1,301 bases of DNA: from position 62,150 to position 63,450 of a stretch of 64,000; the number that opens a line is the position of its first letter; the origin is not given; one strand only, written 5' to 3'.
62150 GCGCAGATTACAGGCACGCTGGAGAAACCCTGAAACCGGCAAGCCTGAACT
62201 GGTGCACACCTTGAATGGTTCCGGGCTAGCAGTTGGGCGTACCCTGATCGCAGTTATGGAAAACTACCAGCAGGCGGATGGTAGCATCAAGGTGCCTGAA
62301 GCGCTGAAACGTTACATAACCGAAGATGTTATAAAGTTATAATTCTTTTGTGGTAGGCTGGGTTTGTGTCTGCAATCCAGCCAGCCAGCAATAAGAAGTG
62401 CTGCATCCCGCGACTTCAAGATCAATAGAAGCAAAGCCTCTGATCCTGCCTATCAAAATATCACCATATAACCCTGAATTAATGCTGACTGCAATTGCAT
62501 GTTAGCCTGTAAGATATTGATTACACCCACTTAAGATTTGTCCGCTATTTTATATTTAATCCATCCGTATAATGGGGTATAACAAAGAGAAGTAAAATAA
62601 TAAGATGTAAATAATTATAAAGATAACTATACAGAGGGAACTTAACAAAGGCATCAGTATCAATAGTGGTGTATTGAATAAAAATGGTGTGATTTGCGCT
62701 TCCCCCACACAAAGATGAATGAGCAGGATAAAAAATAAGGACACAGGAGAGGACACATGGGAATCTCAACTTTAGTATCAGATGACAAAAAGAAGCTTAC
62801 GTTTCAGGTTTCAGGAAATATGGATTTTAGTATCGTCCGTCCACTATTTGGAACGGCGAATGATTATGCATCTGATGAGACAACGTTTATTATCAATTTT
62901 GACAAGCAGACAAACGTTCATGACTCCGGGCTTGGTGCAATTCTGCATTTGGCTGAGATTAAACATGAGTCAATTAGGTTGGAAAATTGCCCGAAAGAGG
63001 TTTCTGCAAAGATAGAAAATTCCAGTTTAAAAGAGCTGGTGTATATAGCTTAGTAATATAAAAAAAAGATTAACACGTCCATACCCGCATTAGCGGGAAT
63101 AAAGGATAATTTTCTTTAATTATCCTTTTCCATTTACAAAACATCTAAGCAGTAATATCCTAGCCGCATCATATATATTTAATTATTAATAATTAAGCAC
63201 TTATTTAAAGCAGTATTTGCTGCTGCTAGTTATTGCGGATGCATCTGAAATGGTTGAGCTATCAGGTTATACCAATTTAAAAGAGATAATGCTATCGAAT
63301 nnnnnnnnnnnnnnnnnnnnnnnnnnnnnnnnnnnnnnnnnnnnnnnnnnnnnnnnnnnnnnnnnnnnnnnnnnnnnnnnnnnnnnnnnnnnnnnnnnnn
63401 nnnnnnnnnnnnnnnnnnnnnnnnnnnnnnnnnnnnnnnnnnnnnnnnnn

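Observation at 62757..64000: STAS-domain protein immediately upstream of a Hanks-type Ser/Thr kinase gene that continues beyond the window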

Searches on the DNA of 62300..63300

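Call 57: search_rna_families(source=window, start=62300, end=63300, threshold=evalue, max_evalue=1)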
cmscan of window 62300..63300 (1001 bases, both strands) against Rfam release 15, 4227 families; matches with E-value up to 1: 1.
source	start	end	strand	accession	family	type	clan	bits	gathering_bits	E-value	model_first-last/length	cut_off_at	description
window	62700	62782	-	RF02172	RFPL3-AS1_2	Gene; lncRNA;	-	14.3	40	0.67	1-71/71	no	RFPL3 antisense RNA 1 conserved region 2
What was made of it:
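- Tried and rejected: Rfam search of 62300-63300 gave no credible RNA family; the best E-value was 0.67 (call 57).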
